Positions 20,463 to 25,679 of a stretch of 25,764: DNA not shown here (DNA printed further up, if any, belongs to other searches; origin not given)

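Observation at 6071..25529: Eleven consecutive genes share a post-signal-peptide 'hydrophobic-RR-x-K/R' motif: candidate undescribed export or host-targeting signal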

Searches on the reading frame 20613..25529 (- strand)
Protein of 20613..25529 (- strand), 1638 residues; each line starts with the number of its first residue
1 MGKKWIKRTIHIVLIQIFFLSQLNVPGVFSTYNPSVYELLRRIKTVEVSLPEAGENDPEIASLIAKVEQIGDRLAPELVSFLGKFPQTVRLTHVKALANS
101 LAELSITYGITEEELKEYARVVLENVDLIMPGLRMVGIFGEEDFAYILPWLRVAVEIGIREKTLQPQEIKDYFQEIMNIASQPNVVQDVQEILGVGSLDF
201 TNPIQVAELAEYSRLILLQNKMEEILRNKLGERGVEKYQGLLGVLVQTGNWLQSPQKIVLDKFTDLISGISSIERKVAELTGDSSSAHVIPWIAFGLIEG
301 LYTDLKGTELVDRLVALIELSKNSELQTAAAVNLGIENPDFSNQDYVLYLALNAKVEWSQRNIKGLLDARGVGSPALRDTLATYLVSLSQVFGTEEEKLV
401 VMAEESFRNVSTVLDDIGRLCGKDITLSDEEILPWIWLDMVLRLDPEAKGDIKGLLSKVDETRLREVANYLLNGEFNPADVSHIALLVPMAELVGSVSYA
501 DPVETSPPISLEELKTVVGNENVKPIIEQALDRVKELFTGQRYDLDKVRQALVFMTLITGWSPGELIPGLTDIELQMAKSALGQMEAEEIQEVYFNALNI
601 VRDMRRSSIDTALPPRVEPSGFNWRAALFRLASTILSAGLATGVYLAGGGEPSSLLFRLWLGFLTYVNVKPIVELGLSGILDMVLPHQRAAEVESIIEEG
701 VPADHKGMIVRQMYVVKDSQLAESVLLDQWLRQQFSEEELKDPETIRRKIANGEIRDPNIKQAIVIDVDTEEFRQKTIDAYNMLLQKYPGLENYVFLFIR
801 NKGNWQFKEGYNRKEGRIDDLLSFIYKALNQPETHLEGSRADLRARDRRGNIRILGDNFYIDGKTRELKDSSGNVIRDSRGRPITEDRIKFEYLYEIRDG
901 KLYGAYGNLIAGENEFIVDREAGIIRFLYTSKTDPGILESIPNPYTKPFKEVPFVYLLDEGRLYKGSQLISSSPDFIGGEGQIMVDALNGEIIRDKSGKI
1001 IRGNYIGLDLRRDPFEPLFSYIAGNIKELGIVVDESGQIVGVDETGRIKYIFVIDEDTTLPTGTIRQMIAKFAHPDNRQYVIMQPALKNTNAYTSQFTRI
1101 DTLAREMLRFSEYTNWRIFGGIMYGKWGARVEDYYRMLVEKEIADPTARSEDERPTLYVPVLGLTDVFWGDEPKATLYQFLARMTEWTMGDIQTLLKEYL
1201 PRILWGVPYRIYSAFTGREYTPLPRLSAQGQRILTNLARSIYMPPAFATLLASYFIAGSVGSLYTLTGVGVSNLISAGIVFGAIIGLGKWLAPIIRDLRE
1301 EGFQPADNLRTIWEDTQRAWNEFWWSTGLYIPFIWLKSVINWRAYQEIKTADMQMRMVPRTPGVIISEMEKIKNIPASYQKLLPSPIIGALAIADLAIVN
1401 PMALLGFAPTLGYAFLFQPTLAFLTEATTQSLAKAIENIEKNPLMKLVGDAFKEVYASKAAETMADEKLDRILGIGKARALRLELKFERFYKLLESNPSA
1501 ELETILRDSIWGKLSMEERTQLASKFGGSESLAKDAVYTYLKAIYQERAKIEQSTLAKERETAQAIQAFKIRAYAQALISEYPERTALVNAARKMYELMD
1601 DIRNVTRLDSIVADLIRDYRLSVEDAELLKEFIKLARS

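Call 7: search_protein_families(library=pfam, proteins=[window:20613-25529:-], max_evalue=0.01)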
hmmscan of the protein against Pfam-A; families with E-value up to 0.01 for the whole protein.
window:20613-25529:- (1638 aa): 0 families

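Call 18: search_protein_families(library=ncbifam, proteins=[window:20613-25529:-], max_evalue=0.1)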
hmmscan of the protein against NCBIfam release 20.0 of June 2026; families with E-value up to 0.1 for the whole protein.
window:20613-25529:- (1638 aa): 1 family
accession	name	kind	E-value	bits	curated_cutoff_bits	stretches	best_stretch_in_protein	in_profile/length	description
TIGR02698.1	CopY_TcrY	equivalog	0.032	14.5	121.95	0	1587-1634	65-115/130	CopY/TcrY family copper transport repressor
